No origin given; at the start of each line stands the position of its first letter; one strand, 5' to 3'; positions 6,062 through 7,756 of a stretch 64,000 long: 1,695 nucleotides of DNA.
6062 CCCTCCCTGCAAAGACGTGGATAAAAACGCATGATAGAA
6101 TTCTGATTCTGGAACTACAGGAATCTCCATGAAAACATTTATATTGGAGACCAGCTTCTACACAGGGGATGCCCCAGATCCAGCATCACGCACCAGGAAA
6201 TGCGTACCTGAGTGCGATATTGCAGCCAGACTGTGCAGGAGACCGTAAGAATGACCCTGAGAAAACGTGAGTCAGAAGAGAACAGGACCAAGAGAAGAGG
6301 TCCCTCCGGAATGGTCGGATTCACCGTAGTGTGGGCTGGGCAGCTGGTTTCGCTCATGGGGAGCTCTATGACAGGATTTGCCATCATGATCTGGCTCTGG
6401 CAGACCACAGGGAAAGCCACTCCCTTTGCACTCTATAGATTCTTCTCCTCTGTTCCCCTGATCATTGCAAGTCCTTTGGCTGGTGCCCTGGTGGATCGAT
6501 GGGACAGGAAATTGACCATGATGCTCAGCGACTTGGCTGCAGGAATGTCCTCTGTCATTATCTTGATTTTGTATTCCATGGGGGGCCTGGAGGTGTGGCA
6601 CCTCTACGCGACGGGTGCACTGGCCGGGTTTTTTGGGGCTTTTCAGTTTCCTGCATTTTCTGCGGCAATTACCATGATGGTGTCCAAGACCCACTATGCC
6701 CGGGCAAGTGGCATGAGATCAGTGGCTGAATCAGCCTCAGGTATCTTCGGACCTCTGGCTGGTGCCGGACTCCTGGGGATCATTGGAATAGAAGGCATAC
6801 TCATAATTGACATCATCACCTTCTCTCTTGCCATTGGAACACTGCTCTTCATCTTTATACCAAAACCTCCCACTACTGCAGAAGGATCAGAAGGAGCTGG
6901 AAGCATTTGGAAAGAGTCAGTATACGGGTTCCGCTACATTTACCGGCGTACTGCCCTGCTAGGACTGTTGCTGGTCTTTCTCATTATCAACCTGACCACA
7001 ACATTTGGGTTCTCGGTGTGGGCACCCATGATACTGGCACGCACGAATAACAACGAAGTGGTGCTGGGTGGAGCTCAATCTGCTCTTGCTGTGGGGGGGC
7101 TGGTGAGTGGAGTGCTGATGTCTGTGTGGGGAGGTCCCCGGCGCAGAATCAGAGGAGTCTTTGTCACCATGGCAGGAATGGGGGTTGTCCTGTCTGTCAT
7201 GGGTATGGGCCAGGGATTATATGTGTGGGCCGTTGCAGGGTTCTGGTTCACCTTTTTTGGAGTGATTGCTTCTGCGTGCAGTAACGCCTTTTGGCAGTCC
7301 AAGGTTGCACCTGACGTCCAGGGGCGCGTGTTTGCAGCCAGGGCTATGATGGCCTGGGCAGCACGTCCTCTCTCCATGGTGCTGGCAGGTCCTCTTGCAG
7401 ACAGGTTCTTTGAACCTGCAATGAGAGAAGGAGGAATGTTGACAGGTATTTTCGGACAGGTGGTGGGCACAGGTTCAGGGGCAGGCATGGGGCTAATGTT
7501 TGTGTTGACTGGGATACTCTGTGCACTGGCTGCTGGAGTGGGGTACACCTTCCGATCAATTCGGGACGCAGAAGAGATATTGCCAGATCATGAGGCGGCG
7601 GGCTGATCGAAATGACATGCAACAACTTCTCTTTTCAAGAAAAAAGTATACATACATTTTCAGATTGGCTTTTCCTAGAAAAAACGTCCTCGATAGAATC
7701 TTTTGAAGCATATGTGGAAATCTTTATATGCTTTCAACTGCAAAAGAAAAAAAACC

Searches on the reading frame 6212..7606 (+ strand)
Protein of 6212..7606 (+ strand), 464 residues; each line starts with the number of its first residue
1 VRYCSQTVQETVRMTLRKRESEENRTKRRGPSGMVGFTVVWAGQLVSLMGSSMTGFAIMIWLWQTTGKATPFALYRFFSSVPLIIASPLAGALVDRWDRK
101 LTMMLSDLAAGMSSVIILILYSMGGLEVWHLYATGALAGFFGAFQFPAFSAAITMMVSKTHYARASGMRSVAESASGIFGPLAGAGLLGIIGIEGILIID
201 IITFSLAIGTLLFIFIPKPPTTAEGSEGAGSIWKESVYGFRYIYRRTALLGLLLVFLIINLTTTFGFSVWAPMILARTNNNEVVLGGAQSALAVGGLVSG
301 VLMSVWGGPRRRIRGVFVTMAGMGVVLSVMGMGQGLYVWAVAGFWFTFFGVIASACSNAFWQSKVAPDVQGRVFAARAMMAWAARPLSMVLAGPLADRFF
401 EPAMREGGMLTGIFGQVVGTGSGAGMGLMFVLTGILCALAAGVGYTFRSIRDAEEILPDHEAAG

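Call 94: search_protein_families(library=pfam, proteins=[window:6212-7606:+], max_evalue=0.00001)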
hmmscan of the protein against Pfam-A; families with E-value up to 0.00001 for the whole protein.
window:6212-7606:+ (464 aa): 2 families
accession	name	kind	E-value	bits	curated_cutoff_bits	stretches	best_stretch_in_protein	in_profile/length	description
PF07690.21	MFS_1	-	2.4e-28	99.5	33.4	1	40-384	1-342/347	Major Facilitator Superfamily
PF05977.19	MFS_3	-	1.6e-08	33.9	27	1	37-324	12-293/524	Transmembrane secretion effector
